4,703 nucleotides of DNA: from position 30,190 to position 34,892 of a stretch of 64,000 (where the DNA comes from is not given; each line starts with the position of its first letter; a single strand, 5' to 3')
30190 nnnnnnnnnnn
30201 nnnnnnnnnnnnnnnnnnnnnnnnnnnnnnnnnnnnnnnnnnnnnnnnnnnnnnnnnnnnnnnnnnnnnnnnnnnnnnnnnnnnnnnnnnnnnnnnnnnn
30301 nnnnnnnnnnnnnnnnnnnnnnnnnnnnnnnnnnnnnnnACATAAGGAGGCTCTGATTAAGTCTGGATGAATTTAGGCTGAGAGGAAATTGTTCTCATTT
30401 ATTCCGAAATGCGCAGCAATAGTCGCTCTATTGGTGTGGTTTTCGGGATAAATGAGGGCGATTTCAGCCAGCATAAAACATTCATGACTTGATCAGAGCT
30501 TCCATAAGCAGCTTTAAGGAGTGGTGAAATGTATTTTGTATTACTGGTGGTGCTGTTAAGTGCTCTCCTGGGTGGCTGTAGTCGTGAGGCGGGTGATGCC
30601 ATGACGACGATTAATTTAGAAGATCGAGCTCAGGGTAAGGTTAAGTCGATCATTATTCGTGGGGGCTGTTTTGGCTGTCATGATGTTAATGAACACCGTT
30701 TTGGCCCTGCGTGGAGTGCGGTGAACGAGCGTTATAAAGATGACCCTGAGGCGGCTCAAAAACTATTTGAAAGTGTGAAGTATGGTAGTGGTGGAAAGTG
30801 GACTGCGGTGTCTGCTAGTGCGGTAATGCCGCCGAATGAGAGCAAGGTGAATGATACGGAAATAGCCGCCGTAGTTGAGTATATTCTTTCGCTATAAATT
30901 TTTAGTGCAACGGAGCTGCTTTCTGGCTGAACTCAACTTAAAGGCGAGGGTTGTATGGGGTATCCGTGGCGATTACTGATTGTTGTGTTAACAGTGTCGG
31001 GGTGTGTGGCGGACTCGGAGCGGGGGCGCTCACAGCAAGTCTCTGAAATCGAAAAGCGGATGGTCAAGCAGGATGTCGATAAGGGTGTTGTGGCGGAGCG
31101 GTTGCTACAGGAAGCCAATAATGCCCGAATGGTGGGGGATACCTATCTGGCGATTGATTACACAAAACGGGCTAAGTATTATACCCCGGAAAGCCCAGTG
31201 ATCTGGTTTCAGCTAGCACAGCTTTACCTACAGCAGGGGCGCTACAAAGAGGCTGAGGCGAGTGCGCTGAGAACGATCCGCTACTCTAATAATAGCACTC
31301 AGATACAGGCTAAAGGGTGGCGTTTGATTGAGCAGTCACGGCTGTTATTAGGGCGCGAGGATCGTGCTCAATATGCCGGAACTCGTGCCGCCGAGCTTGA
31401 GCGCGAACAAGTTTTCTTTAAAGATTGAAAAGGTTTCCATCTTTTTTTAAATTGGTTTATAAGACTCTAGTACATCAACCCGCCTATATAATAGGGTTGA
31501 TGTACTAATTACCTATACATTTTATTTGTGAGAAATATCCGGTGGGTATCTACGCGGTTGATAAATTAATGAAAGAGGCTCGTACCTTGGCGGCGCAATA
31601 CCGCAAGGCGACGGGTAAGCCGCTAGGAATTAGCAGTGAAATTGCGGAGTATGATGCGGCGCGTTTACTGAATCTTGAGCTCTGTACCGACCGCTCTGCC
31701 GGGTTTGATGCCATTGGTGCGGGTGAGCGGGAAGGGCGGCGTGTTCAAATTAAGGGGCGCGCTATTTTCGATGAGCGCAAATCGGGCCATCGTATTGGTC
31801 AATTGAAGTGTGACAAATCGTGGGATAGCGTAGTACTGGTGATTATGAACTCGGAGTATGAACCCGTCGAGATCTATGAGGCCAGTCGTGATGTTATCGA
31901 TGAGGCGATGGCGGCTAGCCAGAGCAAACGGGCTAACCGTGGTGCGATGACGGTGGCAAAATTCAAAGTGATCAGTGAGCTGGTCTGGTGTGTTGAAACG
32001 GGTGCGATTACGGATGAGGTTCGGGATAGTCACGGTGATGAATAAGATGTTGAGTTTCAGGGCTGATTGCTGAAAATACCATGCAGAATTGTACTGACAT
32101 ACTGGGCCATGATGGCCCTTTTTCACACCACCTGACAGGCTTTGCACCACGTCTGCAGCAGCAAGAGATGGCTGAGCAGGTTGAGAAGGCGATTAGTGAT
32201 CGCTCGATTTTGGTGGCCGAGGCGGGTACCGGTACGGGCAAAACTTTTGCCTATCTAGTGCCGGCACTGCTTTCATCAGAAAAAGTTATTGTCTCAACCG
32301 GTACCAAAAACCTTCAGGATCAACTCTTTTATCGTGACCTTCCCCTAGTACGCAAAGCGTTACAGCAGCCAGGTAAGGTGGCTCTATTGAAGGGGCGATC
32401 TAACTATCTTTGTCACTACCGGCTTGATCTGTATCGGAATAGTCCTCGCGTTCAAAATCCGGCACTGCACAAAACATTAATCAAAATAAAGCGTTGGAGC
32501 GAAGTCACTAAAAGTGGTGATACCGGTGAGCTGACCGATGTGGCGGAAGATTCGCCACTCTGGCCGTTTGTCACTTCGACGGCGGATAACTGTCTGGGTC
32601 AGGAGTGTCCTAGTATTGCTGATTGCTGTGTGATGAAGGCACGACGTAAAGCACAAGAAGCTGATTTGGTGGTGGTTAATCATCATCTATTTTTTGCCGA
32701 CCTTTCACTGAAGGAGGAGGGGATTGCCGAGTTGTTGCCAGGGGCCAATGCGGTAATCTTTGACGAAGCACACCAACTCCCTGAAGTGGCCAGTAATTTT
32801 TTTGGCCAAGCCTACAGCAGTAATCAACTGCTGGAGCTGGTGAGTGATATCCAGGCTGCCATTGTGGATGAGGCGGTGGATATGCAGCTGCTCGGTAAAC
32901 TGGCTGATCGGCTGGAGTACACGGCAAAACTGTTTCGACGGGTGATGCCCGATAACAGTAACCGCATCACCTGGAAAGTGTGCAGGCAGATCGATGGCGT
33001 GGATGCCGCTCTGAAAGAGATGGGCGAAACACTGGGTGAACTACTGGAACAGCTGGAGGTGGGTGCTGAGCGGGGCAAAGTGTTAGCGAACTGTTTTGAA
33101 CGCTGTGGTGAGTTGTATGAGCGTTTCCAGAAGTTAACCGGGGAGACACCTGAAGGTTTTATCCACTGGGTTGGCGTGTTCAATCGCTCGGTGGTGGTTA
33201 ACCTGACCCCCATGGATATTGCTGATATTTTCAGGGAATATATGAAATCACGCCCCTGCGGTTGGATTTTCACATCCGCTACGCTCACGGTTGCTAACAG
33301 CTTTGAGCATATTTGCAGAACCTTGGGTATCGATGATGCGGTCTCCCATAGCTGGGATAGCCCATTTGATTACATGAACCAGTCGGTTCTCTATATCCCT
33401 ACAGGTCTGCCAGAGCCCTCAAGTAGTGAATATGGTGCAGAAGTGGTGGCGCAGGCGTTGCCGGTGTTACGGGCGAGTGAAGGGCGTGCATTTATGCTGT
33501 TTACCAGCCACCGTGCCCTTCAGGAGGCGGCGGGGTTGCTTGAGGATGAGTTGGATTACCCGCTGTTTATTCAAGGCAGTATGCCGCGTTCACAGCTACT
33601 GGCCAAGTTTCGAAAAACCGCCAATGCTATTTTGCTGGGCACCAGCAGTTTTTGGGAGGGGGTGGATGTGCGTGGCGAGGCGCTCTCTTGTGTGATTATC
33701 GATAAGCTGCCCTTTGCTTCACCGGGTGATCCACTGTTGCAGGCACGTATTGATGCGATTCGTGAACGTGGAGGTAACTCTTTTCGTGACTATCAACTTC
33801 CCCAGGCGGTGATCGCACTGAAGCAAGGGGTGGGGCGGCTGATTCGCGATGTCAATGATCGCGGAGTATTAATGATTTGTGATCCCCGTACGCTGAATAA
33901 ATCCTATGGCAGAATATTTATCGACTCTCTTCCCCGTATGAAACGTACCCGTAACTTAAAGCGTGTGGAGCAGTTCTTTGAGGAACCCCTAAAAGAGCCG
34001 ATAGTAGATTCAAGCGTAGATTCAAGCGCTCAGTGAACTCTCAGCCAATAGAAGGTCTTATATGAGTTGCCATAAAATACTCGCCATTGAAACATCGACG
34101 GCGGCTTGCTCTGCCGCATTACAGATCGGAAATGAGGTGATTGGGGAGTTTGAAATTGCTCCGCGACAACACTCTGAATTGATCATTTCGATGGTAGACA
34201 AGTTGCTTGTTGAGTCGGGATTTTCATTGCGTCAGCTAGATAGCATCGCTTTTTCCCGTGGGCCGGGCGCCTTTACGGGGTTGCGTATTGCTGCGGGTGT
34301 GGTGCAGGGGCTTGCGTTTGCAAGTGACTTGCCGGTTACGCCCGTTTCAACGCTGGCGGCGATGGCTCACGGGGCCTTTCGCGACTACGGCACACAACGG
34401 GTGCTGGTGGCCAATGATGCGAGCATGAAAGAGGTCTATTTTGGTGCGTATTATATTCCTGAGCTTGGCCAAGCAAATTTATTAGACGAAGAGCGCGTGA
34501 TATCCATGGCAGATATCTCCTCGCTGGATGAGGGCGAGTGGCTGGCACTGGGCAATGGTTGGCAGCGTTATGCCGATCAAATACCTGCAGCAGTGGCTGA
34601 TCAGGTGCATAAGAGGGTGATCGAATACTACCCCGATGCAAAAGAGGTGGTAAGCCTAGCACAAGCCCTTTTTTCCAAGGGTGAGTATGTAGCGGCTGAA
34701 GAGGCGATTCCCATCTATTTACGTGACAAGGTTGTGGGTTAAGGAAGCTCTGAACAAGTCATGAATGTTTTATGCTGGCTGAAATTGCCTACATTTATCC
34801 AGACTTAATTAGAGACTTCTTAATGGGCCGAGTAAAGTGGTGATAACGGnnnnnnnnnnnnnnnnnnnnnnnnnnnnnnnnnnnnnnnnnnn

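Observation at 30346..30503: Previously unannotated miniature inverted-repeat element family: 7 copies in 64 kb, with about 80-bp and about 155-bp forms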

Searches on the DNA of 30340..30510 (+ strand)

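Call 6: search_dna_similar(query=window:30346-30503:+, collection=plasmids, mode=distant)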
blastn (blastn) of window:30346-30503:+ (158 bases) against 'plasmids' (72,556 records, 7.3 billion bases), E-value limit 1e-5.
No match.

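Call 19: search_dna_similar(query=window:30340-30510:+, collection=ecoli_genomes, mode=distant, max_evalue=10, max_rows=10)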
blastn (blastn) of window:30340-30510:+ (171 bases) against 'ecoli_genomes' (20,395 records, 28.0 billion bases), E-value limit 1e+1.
No match.

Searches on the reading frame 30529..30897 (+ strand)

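Call 37: search_protein_families(library=ncbifam, proteins=[window:30529-30897:+])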
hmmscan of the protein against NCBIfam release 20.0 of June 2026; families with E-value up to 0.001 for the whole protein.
window:30529-30897:+ (122 aa): 1 family
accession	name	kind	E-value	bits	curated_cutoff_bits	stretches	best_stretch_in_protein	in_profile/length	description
TIGR04485.1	thiosulf_SoxX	equivalog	0.00048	20.8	61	1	44-122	2-78/78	sulfur oxidation c-type cytochrome SoxX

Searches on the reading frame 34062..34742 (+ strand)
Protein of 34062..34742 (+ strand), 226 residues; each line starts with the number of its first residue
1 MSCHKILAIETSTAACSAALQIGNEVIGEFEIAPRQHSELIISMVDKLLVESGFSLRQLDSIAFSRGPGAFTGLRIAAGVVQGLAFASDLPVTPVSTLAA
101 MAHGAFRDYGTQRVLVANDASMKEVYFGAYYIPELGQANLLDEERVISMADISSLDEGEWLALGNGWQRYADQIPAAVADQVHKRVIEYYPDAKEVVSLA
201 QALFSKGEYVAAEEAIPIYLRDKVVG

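Call 37: search_protein_families(library=ncbifam, proteins=[window:34062-34742:+])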
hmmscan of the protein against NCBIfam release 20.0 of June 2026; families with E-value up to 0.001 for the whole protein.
window:34062-34742:+ (226 aa): 5 families
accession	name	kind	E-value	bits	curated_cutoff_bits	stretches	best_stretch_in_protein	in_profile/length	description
TIGR03725.1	T6A_YeaZ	equivalog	1.3e-59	201.7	69.3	1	6-221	1-212/212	tRNA (adenosine(37)-N6)-threonylcarbamoyltransferase complex dimerization subunit type 1 TsaB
TIGR03723.1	T6A_TsaD_YgjD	equivalog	3.2e-11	42.9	296.1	1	31-101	43-113/314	tRNA (adenosine(37)-N6)-threonylcarbamoyltransferase complex transferase subunit TsaD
TIGR00329.1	gcp_kae1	subfamily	8.1e-10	38.4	207.8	1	31-99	42-110/305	tRNA (adenosine(37)-N6)-threonylcarbamoyltransferase complex transferase subunit TsaD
TIGR03722.2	arch_KAE1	equivalog_domain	3.4e-08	33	375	1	33-98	42-107/323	KEOPS complex N(6)-L-threonylcarbamoyladenine synthase Kae1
NF007174.0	PRK09605.1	equivalog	6.5e-07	28.2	447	1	33-96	44-107/535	bifunctional N(6)-L-threonylcarbamoyladenine synthase/serine/threonine protein kinase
